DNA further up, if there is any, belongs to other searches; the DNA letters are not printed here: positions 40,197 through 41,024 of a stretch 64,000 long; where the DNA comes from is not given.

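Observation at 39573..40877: DsbA-like oxidoreductase coupled to a small 4-TM protein with intramembrane CAAC and terminal CEEC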

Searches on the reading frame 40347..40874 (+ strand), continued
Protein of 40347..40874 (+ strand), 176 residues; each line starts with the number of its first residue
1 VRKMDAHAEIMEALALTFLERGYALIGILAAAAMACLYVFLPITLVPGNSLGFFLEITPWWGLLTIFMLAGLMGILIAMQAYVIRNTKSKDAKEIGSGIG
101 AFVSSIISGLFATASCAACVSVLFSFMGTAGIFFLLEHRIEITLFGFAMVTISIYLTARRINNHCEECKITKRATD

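Call 33: search_protein_families(library=pfam, proteins=[L009:4136-4996:+, L009:2537-3493:+, L009:3498-4130:+, L010:1036-1926:+, L010:1931-2470:+, L010:2478-3053:+, L012:2-241:+, L009:2104-2415:+], max_evalue=0.1)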
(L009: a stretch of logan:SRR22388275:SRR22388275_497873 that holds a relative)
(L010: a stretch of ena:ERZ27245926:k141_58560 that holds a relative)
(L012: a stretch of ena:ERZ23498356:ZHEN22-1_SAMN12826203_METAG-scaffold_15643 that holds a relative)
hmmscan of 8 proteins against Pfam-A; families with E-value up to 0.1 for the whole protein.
L009:4136-4996:+ (287 aa): 1 family
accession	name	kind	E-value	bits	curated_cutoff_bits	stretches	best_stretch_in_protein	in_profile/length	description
PF13473.12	Cupredoxin_1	-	4.5e-05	23.9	27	1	187-260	18-92/104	Cupredoxin-like domain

L009:2537-3493:+ (319 aa): 1 family
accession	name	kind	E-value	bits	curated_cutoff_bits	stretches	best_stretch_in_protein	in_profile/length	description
PF02683.22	DsbD_TM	-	0.063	13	27.1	1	67-304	4-215/219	Cytochrome C biogenesis protein transmembrane domain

L009:3498-4130:+ (211 aa): 16 families
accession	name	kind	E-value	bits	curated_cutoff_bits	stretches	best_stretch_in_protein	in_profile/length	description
PF13649.12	Methyltransf_25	-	2.4e-16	60.6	27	1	47-152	1-97/97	Methyltransferase domain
PF13847.12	Methyltransf_31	-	1e-13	51.7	27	1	43-161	3-116/145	Methyltransferase domain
PF08241.18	Methyltransf_11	-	4.1e-13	50.2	21.2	1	48-156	1-95/95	Methyltransferase domain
PF08242.18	Methyltransf_12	-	4.5e-13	50.2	30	1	48-154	1-98/98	Methyltransferase domain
PF13489.12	Methyltransf_23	-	8.5e-12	45.5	27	1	31-192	10-160/164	Methyltransferase domain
PF01209.24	Ubie_methyltran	-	3.4e-09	36.9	20.1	1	6-168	9-163/233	ubiE/COQ5 methyltransferase family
PF02353.26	CMAS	-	1.8e-08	34.5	27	1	42-158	61-167/273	Mycolic acid cyclopropane synthetase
PF13679.12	Methyltransf_32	-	6.1e-05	23.4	27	1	31-119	13-101/143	Methyltransferase domain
PF06080.18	DUF938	-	9.5e-05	22.7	27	1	40-155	21-136/202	Protein of unknown function (DUF938)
PF05891.18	Methyltransf_PK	-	0.00031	20.8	27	1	34-157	45-160/218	AdoMet dependent proline di-methyltransferase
PF01135.25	PCMT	-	0.0016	18.6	20.3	1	41-143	71-166/210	Protein-L-isoaspartate(D-aspartate) O-methyltransferase (PCMT)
PF10017.15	Methyltransf_33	-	0.019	14.5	23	1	44-158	63-177/304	Histidine-specific methyltransferase, SAM-dependent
PF01739.24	CheR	-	0.023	14.6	27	0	39-85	27-77/195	CheR methyltransferase, SAM binding domain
PF01189.24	Methyltr_RsmB-F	-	0.032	14.3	27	1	44-160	9-126/199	16S rRNA methyltransferase RsmB/F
PF05401.17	NodS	-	0.051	13.8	24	1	36-159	36-147/201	Nodulation protein S (NodS)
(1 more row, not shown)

L010:1036-1926:+ (297 aa): 1 family
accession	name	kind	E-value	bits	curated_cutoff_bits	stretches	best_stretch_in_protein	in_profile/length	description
PF02683.22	DsbD_TM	-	7.5e-07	29.1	27.1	1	56-282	4-215/219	Cytochrome C biogenesis protein transmembrane domain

L010:1931-2470:+ (180 aa): 2 families
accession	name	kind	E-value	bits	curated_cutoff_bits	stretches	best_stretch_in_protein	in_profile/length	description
PF24229.1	Phage_TreK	-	0.0035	17.7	22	0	110-128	54-72/82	Staphylococcus phage terminal repeat-encoded protein TreK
PF14288.11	FKS1_dom1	-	0.093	13.5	27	0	84-151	4-69/111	1,3-beta-glucan synthase subunit FKS1, domain-1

L010:2478-3053:+ (192 aa): 0 families

L012:2-241:+ (80 aa): 2 families
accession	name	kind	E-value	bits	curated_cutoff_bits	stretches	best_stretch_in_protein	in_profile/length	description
PF01436.27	NHL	-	0.0031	17.9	20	1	3-26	1-24/28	NHL repeat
PF19135.5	DUF5818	-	0.024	14.6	27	1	25-80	8-56/57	Protein of unknown function (DUF5818)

L009:2104-2415:+ (104 aa): 30 families (the best 25 are shown)
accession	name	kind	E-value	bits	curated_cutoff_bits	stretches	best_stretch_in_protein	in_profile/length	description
PF01022.26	HTH_5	-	9.7e-13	48.2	22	1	20-64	2-46/47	Bacterial regulatory protein, arsR family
PF01978.25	TrmB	-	2.5e-06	27.7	25.6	1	27-74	16-62/68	Sugar-specific transcriptional regulator TrmB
PF12802.13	MarR_2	-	3.2e-05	24.4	27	1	23-69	8-56/61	MarR family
PF13412.12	HTH_24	-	5.3e-05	23.1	21.9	1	37-64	21-48/48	Winged helix-turn-helix DNA-binding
PF01047.28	MarR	-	8.5e-05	22.8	24.6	1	22-64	5-48/59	MarR family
PF25212.1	HVO_A0114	-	8.7e-05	22.7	27.6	1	3-74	7-77/84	HVO_A0114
PF09339.16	HTH_IclR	-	0.00051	20.2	22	1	34-64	19-49/52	IclR helix-turn-helix domain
PF13936.12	HTH_38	-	0.00094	19.3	27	1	26-56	13-43/44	Helix-turn-helix domain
PF25213.1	HVO_A0261_N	-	0.003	17.8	35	1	17-67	8-58/86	HVO_A0261 N-terminal domain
PF08535.16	KorB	-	0.0042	17.4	22.3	1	32-66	2-36/89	KorB domain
PF12840.13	HTH_20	-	0.0052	17.2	27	1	20-63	4-48/51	Helix-turn-helix domain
PF24038.1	DUF7347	-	0.0097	16.6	27.6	1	14-69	5-63/77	Domain of unknown function (DUF7347)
PF24033.1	DUF7342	-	0.011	16.2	31.6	1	35-79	19-63/150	Family of unknown function (DUF7342)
PF01325.25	Fe_dep_repress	-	0.012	16.2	26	1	34-66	23-55/60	Iron dependent repressor, N-terminal DNA binding domain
PF01726.22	LexA_DNA_bind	-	0.013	15.7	23.7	1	38-67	30-60/65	LexA DNA binding domain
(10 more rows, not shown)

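Call 34: predict_structure(alignment_id=A2)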
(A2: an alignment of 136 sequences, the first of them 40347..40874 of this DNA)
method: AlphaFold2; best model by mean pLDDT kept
length: 176 residues; sequences in the alignment: 136
mean_pLDDT: 87.4   pTM: 0.81
mean pLDDT of the five models: 87.4, 86.6, 86.3, 86.2, 84.9
residues with pLDDT >= 90: 104; 70-90: 55; 50-70: 17; < 50: 0
segments of 3 or more residues with pLDDT < 50: none
pLDDT, mean of each block of 10 residues (from residue 1): 84 96 97 95 91 94 94 96 83 83 85 78 89 90 91 92 69 56
secondary structure, 60 per line:
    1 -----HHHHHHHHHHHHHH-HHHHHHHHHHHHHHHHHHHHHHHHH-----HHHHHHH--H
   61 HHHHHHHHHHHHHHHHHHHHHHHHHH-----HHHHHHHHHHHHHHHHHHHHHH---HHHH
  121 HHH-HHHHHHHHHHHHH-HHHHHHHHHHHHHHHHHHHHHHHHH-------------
elements in order: H6-19 H21-45 H51-57 H60-86 H92-113 H117-123 H125-137 H139-163

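Call 41: list_cluster_members(proteins=[P0008, P0010, P0012, P0016, P0017, P0020, P0024, P0028, P0036, P0167])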
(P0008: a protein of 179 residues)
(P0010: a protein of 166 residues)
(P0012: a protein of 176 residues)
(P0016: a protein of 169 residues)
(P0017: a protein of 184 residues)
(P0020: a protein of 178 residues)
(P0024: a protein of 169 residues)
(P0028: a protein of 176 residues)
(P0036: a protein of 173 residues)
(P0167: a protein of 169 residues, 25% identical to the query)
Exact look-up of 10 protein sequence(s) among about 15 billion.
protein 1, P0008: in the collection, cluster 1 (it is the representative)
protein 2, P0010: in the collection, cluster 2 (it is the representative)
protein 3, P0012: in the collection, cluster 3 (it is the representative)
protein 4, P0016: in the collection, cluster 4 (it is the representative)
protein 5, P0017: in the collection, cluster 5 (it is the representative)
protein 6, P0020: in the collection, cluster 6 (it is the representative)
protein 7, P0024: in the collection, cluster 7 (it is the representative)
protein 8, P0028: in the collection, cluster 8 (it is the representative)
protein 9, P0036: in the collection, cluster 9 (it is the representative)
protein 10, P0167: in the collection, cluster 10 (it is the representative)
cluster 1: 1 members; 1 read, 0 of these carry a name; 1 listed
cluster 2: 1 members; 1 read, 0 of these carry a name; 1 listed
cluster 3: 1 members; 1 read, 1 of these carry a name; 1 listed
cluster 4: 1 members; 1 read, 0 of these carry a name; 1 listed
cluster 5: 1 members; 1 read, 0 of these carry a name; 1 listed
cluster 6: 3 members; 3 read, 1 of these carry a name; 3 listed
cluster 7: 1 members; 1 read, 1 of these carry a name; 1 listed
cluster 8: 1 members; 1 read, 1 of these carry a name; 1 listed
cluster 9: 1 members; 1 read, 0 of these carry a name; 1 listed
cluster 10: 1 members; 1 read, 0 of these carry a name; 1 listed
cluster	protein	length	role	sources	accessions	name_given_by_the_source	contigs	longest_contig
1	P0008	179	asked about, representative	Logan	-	-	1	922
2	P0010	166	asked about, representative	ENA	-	-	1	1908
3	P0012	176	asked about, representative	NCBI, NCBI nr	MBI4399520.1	hypothetical protein HY570_02115 [Candidatus Micrarchaeota archaeon] | hypothetical protein [Candidatus Micrarchaeota archaeon]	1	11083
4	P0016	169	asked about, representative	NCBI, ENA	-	-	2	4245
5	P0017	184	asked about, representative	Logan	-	-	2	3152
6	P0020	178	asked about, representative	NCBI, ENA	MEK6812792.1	MAG: hypothetical protein AABX86_01615 [Nanoarchaeota archaeon]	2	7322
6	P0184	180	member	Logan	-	-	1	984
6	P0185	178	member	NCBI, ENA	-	-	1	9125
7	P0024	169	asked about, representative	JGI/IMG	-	hypothetical protein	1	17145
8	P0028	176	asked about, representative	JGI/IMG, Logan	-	hypothetical protein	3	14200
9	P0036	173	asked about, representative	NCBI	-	-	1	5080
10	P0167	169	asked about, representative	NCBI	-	-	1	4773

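Call 42: find_encoding_contigs(protein=P0012, flank=4000, max_places=1)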
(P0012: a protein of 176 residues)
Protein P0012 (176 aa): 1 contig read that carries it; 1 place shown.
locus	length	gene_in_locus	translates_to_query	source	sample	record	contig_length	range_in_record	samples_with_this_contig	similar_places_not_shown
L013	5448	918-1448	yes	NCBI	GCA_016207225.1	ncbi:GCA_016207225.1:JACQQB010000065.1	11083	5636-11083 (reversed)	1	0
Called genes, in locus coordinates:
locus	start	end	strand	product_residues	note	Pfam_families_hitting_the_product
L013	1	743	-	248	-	PF12323:HTH_OrfB_IS605, PF01385:OrfB_IS605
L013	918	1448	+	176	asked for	-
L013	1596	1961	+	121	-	PF04472:SepF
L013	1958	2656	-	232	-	PF00588:SpoU_methylase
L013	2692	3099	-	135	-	-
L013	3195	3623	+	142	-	-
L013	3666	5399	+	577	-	PF00437:T2SSE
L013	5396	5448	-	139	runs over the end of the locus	-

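Call 43: find_encoding_contigs(protein=P0024, flank=4000, max_places=1)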
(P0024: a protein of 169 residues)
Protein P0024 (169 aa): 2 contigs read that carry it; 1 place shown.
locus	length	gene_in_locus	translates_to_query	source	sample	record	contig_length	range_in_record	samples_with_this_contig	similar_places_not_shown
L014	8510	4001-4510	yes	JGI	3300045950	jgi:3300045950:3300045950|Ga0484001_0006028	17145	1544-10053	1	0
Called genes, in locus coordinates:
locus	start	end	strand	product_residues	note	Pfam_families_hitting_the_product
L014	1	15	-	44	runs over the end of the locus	-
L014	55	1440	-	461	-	PF10030:DUF2272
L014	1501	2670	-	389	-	PF14247:DUF4344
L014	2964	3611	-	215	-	-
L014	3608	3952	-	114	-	PF04892:VanZ-LLP1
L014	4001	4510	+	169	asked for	-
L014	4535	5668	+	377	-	PF01946:Thi4 (weak), PF13738:Pyr_redox_3 (faint), PF00890:FAD_binding_2 (weak), PF01266:DAO, PF13450:NAD_binding_8 (weak)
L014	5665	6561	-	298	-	PF14870:PSII_BNR (faint), PF02012:BNR (faint), PF15902:Sortilin-Vps10 (weak), PF25852:DUF6242_C (weak), PF15902:Sortilin-Vps10 (weak)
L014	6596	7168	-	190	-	-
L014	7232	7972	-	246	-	PF00899:ThiF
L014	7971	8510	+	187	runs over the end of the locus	PF01613:Flavin_Reduct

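Call 44: find_encoding_contigs(protein=P0028, flank=4000, max_places=1)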
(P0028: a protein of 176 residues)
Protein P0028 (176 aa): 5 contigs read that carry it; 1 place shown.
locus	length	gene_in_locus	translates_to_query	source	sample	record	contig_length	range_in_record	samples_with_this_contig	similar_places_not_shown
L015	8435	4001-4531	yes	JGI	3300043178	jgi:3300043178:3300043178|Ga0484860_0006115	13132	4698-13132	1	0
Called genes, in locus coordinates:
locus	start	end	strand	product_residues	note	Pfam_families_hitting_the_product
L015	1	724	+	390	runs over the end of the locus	PF00890:FAD_binding_2 (weak), PF01266:DAO (weak), PF01946:Thi4 (weak), PF05834:Lycopene_cycl, PF07992:Pyr_redox_2 (weak), PF12831:FAD_oxidored, PF01266:DAO, PF22578:GGR_cat, +4 more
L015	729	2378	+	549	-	PF00578:AhpC-TSA, PF08534:Redoxin, PF00085:Thioredoxin (weak), PF13905:Thioredoxin_8, PF11376:DUF3179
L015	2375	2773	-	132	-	PF13650:Asp_protease_2, PF09668:Asp_protease (weak), PF13975:gag-asp_proteas (weak)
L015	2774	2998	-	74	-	PF18929:DUF5678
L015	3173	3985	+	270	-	PF13098:Thioredoxin_2, PF13462:Thioredoxin_4, PF01323:DSBA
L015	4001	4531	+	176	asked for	-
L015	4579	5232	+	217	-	PF00483:NTP_transferase, PF12804:NTP_transf_3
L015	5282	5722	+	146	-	-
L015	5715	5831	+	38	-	-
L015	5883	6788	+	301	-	-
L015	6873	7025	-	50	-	-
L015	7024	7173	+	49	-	-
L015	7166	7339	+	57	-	-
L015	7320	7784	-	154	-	PF01850:PIN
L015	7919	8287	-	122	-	PF11127:YgaP-like_TM (weak)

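Call 45: find_encoding_contigs(protein=P0185, flank=4000, max_places=1)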
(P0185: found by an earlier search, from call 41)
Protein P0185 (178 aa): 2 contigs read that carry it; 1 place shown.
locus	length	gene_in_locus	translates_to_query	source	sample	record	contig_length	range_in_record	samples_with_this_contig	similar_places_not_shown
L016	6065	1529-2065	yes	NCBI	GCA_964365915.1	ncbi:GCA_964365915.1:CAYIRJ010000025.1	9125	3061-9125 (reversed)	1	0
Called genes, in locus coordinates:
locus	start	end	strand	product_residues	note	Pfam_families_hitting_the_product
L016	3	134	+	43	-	?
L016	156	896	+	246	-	PF01790:LGT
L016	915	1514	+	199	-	-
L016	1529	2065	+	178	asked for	-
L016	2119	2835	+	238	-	PF13098:Thioredoxin_2 (weak), PF13462:Thioredoxin_4, PF01323:DSBA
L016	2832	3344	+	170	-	PF13098:Thioredoxin_2 (weak), PF13462:Thioredoxin_4 (faint)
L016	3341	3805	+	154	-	PF13473:Cupredoxin_1, PF00116:COX2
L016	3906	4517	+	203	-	PF07314:Lit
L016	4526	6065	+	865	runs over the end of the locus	PF00690:Cation_ATPase_N, PF00122:E1-E2_ATPase, PF00702:Hydrolase, PF13246:Cation_ATPase, PF08282:Hydrolase_3 (weak), PF00689:Cation_ATPase_C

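Call 47: find_related_loci(query=A4, collection=genome_contigs, flank=4000)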
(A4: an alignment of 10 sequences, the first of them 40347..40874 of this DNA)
Query A4 (176 aa) in genome_contigs; peptide patterns used: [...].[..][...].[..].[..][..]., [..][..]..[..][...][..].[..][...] (x = any residue, [..] = any of these).
243 stretches matched a pattern; 8 encode a relative of the query (tblastn E <= 1e-3); 8 distinct loci.
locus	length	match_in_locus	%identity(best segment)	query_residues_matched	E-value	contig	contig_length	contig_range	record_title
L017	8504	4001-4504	64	4-171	3e-72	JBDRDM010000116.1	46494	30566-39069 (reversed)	MAG: Candidatus Micrarchaeota archaeon isolate MEGAHIT-group-1.248 k141_743355, whole genome shotgun sequence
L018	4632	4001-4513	66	2-172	3e-71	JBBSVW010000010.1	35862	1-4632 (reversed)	MAG: Candidatus Micrarchaeota archaeon isolate H43-bin164_1 H43_bin164_1_000000000010, whole genome shotgun sequence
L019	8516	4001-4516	49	1-170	5e-43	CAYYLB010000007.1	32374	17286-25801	MAG TPA_asm: uncultured Methanosarcinales archaeon isolate binchicken_co38_1359 genome assembly, contig: NODE_2848_lengt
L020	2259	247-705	39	17-169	4e-38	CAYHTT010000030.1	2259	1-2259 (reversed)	MAG TPA_asm: Candidatus Woesearchaeota archaeon isolate ERP119705_co17_619 genome assembly, contig: NODE_115674_length_2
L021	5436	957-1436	47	10-170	3e-37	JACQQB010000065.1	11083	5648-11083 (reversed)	MAG: Candidatus Micrarchaeota archaeon isolate NC_groundwater_1322_Ag_S-0.2um_40_33 S_p2_S4_coassembly_k141_2175863, who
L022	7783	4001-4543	41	1-174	7e-33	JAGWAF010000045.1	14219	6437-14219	Candidatus Woesearchaeota archaeon isolate RIFCSPHIGHO2_02_FULL_39_9 rifcsphigho2_02_scaffold_23953, whole genome shotgu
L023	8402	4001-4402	39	37-170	7e-24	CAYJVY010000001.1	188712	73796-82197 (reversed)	MAG TPA_asm: uncultured archaeon isolate ERP125453_co1_205 genome assembly, contig: NODE_14_length_188712_cov_10.380595,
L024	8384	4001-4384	39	41-168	1e-22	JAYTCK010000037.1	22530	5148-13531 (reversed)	MAG: bacterium isolate GFS_1518 GFS_1518_36, whole genome shotgun sequence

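Call 51: find_related_loci(query=A4, collection=metagenome_contigs, flank=3500)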
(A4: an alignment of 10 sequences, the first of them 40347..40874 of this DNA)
Query A4 (176 aa) in metagenome_contigs; peptide patterns used: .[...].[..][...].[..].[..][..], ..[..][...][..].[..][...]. (x = any residue, [..] = any of these).
391 stretches matched a pattern; 7 encode a relative of the query (tblastn E <= 1e-3); 7 distinct loci.
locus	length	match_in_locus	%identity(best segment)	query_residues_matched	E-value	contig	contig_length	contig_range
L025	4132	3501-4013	66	2-172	2e-71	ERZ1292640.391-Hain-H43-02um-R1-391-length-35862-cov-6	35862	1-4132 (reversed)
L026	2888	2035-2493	39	17-169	3e-38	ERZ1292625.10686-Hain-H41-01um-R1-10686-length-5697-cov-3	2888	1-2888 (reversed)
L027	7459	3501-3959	39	17-169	3e-38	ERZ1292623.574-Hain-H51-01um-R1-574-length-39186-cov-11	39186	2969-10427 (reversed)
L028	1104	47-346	54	69-168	1e-34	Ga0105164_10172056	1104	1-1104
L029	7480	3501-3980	45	9-168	6e-30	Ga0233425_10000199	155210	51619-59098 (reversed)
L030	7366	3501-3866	51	47-168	9e-29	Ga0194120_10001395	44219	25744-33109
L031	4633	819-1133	40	68-170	6e-11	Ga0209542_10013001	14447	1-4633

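Call 55: search_protein_families(library=pfam, alignment_id=A2, max_evalue=10)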
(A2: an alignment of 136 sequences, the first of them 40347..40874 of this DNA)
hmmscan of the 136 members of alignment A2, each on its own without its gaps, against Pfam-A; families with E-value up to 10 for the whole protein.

A. member 1, window:40347-40874:+ (176 aa): 3 families
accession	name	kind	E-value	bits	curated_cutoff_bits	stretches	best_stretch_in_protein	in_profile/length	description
PF17555.7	TssN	-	0.26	11.1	30.3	1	37-156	35-155/274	Type VI secretion system, TssN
PF12822.12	ECF_trnsprt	-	0.41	11.1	30.7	1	25-147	40-145/169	ECF transporter, substrate-specific component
PF03203.19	MerC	-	0.86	10.6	27.6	1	110-157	9-54/108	MerC mercury resistance protein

B. families by the number of members that match (of 136 scanned): 198 families (the first 25 are shown)
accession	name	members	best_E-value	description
PF00689.26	Cation_ATPase_C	6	0.0026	Cation transporting ATPase, C-terminus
PF10864.13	DUF2663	6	0.065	Protein of unknown function (DUF2663)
PF09843.14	DUF2070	6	3.7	Predicted membrane protein (DUF2070)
PF08285.16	DPM3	4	0.0043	Dolichol-phosphate mannosyltransferase subunit 3 (DPM3)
PF06570.16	DUF1129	4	1.2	Protein of unknown function (DUF1129)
PF06785.16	UPF0242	3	0.0041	Uncharacterised protein family (UPF0242) N-terminus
PF12822.12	ECF_trnsprt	3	0.0074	ECF transporter, substrate-specific component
PF05277.18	DUF726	3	0.0088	Protein of unknown function (DUF726)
PF17431.7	YpmT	3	0.015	Uncharacterized YmpT-like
PF13334.11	DUF4094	3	0.3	Domain of unknown function (DUF4094)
PF13567.11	DUF4131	3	0.92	Domain of unknown function (DUF4131)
PF17009.10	DUF5090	3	1.1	Domain of unknown function (DUF5090)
PF14015.11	DUF4231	3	2.4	Protein of unknown function (DUF4231)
PF19865.4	DUF6338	3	3.7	Family of unknown function (DUF6338)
PF12270.13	Cyt_c_ox_IV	2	0.0019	Cytochrome c oxidase subunit IV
PF02600.21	DsbB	2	0.15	Disulfide bond formation protein DsbB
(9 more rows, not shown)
